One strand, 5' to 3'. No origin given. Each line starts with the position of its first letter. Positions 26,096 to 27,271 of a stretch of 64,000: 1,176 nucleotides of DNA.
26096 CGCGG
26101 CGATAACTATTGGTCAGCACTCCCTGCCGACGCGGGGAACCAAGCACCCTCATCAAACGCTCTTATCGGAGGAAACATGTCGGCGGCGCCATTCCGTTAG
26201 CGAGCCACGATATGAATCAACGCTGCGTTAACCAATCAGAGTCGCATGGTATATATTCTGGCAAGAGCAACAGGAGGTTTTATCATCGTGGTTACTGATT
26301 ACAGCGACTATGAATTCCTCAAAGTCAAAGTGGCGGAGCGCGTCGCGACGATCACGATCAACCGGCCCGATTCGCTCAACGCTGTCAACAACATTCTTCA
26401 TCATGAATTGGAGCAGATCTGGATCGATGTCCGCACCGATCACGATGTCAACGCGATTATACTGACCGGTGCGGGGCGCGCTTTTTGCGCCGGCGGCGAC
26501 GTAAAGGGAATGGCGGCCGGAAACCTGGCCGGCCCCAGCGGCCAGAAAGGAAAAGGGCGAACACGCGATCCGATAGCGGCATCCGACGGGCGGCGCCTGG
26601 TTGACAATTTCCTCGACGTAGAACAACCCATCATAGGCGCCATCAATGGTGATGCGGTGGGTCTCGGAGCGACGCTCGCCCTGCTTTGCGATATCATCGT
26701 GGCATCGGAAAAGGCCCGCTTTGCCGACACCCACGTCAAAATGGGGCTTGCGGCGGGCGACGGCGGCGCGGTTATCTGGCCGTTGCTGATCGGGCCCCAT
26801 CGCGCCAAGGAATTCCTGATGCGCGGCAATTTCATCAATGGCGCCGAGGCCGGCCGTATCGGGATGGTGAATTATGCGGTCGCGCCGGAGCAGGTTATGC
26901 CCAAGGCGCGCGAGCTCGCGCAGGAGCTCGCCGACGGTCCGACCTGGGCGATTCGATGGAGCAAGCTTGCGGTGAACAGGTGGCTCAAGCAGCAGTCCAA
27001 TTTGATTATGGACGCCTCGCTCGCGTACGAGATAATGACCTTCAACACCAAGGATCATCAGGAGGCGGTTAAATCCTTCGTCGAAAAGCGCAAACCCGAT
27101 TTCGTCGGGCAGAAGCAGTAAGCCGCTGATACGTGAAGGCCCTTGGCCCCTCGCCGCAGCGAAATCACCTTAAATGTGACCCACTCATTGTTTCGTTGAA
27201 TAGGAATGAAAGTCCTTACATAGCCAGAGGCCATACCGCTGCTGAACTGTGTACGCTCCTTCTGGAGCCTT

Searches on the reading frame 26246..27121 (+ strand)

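Call 9: search_protein_families(library=pfam, proteins=[window:26246-27121:+], max_evalue=0.001)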
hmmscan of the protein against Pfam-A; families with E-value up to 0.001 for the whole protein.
window:26246-27121:+ (291 aa): 2 families
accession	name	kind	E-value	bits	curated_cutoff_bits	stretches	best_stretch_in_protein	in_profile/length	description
PF00378.25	ECH_1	-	2e-55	188.3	27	1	31-288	4-250/251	Enoyl-CoA hydratase/isomerase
PF16113.10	ECH_2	-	2.9e-24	86.6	27.2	1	34-250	2-202/335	Enoyl-CoA hydratase/isomerase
